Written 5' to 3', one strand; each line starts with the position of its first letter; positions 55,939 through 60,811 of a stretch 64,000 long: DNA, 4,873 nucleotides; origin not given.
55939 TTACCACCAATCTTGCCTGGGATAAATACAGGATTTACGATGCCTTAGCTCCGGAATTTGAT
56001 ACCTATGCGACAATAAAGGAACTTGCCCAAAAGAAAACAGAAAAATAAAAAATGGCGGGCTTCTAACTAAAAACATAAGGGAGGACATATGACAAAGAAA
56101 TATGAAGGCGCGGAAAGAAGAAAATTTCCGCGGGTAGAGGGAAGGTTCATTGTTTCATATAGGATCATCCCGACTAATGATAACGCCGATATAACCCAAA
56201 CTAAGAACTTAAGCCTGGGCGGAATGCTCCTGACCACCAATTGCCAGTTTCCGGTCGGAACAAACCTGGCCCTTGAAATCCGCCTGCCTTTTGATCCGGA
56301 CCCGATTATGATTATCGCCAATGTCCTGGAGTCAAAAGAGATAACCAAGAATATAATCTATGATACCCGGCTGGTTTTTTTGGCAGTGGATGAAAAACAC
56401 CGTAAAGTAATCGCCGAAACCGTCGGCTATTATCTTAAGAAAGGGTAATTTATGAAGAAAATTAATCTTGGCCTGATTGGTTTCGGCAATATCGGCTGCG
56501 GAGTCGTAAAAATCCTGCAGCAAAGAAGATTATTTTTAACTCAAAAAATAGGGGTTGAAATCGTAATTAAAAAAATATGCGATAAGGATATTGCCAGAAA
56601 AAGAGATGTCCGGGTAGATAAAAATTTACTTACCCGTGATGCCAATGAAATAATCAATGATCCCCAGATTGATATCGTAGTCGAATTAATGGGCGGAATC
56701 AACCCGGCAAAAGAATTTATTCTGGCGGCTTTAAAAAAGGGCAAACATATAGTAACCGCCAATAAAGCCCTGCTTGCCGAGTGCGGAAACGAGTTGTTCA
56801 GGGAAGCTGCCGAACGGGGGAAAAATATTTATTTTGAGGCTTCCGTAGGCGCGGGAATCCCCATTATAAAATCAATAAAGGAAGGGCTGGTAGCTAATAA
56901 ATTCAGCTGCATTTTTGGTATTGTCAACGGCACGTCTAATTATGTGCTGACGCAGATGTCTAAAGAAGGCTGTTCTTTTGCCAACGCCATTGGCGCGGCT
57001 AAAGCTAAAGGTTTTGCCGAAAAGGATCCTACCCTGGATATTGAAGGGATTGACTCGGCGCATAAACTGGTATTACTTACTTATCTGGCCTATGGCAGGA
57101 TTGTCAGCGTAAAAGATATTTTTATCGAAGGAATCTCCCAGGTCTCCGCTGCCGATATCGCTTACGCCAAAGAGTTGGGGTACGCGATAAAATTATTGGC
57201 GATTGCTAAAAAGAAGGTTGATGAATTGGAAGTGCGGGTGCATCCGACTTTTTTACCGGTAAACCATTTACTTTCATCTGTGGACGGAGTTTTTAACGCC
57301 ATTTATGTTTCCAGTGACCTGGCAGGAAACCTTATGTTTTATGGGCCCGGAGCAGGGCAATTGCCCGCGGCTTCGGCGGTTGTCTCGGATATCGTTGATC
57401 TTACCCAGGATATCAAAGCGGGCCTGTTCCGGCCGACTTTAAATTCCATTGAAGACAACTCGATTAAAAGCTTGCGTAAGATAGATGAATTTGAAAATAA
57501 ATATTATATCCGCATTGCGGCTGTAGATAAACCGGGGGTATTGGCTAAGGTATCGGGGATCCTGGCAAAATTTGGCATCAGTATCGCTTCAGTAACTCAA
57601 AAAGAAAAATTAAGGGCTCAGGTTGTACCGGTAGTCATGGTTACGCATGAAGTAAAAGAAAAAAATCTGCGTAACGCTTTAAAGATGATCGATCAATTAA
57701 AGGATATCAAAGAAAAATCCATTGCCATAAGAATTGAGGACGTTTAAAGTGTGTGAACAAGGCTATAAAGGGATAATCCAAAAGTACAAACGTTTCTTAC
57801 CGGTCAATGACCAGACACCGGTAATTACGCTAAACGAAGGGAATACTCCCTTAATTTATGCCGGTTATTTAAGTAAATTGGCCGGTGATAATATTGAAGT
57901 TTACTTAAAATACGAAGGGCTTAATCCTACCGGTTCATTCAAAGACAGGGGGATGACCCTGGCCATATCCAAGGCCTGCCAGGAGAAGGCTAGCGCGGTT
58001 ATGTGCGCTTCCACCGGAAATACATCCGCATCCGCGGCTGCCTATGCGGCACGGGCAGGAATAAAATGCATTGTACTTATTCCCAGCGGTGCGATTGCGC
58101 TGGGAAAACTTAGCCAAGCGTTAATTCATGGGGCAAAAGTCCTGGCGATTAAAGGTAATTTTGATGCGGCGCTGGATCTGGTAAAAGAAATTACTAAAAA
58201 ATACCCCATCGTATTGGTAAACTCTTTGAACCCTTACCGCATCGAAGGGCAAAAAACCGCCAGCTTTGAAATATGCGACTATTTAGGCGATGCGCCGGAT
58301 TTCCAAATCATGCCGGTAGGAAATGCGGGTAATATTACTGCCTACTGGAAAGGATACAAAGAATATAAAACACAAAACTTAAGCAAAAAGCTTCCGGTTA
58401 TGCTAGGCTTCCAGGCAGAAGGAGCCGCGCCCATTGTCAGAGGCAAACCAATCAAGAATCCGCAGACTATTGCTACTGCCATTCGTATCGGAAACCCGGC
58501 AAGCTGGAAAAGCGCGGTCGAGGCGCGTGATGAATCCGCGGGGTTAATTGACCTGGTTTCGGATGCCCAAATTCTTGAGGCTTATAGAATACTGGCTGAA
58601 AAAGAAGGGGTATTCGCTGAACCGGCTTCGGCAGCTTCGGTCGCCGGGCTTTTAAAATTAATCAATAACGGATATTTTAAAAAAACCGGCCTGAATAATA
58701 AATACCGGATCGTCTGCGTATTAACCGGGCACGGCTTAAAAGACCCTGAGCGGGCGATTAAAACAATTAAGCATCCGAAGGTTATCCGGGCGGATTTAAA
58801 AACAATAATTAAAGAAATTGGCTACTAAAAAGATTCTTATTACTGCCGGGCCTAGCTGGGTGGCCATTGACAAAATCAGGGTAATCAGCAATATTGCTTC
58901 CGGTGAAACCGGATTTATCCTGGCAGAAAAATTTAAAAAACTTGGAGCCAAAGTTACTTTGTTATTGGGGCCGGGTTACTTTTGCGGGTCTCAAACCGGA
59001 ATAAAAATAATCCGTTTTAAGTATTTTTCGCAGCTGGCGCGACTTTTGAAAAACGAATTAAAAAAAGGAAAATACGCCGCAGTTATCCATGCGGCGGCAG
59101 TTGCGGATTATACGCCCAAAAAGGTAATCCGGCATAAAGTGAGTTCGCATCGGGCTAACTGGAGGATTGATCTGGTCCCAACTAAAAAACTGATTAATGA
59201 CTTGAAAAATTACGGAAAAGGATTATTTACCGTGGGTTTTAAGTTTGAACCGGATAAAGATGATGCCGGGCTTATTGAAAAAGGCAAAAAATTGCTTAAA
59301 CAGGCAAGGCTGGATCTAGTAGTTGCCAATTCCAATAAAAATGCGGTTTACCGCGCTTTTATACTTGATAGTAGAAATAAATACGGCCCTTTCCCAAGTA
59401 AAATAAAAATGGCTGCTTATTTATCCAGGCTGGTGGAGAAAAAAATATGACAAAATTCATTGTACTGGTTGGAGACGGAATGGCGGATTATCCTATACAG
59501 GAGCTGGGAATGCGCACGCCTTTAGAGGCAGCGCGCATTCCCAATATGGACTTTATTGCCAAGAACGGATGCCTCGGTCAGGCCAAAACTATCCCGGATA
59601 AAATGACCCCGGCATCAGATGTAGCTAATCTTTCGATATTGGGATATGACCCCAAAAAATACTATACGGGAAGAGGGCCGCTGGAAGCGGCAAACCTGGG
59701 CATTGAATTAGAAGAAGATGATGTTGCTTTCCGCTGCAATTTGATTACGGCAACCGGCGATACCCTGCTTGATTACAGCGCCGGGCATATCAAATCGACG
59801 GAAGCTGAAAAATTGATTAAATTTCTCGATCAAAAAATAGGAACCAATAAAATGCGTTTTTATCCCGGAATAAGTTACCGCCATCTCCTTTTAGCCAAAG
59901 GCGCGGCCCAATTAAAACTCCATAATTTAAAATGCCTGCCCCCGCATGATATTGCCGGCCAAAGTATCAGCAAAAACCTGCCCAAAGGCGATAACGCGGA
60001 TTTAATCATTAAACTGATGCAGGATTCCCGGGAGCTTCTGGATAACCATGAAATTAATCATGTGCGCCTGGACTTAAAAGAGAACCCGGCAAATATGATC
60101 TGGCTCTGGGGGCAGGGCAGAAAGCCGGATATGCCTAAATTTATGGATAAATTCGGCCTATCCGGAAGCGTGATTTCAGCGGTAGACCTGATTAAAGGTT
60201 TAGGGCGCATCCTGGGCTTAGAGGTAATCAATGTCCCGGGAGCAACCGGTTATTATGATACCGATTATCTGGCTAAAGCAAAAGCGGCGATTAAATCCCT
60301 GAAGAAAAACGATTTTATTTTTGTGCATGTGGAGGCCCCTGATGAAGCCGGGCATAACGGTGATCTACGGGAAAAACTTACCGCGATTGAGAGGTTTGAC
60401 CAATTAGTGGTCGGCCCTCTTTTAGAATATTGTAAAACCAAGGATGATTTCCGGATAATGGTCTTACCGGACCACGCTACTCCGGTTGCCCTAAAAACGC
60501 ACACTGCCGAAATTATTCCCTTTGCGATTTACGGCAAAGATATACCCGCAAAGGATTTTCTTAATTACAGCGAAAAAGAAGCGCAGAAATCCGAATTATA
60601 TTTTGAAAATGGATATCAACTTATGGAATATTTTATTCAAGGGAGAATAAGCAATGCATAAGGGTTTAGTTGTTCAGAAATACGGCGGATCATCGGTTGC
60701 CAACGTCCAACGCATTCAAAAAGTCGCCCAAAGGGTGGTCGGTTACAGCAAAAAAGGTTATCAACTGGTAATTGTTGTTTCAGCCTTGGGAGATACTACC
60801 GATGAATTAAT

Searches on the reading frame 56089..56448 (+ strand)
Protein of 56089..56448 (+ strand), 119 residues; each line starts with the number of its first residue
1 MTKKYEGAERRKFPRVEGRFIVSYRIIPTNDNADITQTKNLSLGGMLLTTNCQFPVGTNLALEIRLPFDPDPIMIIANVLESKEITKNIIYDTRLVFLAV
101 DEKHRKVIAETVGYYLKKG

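Call 26: search_protein_families(library=pfam, proteins=[window:56089-56448:+], max_evalue=0.00001)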
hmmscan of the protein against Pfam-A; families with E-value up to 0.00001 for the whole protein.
window:56089-56448:+ (119 aa): 1 family
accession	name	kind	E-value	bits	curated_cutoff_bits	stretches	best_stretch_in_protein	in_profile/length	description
PF07238.19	PilZ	-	4.4e-09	37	22.5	1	9-109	1-97/102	PilZ domain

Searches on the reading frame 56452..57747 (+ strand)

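Call 26: search_protein_families(library=pfam, proteins=[window:56452-57747:+], max_evalue=0.00001)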
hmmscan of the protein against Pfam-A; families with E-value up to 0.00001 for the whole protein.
window:56452-57747:+ (431 aa): 4 families
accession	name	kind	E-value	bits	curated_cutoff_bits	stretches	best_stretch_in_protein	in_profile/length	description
PF00742.24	Homoserine_dh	-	4.5e-60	202.9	22.9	1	137-315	1-173/173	Homoserine dehydrogenase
PF03447.22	NAD_binding_3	-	7.4e-21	75.5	24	1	10-129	1-116/116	Homoserine dehydrogenase, NAD binding domain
PF01842.31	ACT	-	5e-11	42.6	27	1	351-411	1-59/66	ACT domain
PF22629.2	ACT_AHAS_ss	-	6.6e-06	26.6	27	0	355-419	3-65/67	AHAS small subunit-like ACT domain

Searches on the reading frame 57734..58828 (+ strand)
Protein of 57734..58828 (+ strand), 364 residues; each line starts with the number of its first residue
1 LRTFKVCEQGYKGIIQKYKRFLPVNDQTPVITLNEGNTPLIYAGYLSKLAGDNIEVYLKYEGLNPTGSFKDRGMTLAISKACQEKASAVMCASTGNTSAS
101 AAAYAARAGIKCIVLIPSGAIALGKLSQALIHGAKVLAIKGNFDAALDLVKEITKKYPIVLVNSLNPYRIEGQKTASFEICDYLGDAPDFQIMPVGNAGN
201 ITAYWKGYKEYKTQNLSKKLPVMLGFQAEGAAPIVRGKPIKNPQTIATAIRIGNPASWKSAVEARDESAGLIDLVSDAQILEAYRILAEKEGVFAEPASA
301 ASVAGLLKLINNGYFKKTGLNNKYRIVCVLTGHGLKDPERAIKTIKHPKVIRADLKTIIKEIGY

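Call 26: search_protein_families(library=pfam, proteins=[window:57734-58828:+], max_evalue=0.00001)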
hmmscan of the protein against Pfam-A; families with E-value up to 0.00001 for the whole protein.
window:57734-58828:+ (364 aa): 1 family
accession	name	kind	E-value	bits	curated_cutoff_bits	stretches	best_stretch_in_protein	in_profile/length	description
PF00291.31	PALP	-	2.7e-72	244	35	1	31-332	1-295/295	Pyridoxal-phosphate dependent enzyme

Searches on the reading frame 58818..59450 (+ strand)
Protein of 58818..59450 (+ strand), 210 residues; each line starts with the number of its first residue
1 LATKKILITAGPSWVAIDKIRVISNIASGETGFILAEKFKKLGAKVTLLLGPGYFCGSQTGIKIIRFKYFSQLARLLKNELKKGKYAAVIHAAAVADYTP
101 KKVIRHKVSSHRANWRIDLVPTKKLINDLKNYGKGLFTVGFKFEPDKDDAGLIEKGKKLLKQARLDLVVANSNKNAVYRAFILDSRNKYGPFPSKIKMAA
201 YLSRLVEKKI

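Call 26: search_protein_families(library=pfam, proteins=[window:58818-59450:+], max_evalue=0.00001)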
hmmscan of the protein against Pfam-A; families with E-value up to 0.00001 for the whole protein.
window:58818-59450:+ (210 aa): 1 family
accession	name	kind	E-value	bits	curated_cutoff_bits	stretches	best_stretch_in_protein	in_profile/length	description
PF04127.22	DFP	-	1.9e-38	132.6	22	1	2-175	2-171/186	DNA/pantothenate metabolism flavoprotein C-terminal domain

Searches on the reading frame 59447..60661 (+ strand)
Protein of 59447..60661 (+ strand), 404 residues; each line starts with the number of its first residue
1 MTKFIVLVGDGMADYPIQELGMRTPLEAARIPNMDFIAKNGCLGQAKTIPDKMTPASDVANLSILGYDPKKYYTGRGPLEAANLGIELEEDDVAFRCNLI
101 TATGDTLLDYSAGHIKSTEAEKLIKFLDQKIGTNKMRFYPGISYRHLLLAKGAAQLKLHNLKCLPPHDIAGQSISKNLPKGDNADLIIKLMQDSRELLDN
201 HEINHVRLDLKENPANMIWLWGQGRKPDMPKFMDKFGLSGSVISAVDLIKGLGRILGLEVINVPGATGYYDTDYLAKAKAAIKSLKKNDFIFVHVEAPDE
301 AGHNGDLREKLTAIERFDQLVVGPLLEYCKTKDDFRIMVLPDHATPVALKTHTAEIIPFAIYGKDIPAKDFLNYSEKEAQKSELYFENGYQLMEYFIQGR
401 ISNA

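Call 26: search_protein_families(library=pfam, proteins=[window:59447-60661:+], max_evalue=0.00001)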
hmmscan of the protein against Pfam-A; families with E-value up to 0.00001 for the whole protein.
window:59447-60661:+ (404 aa): 2 families
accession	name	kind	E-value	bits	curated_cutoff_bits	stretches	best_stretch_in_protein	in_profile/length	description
PF10143.14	PhosphMutase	-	9.2e-58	195.3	21.5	1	38-204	1-170/170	2,3-bisphosphoglycerate-independent phosphoglycerate mutase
PF01676.23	Metalloenzyme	-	2.1e-48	165.5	24.3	1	3-376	2-229/252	Metalloenzyme superfamily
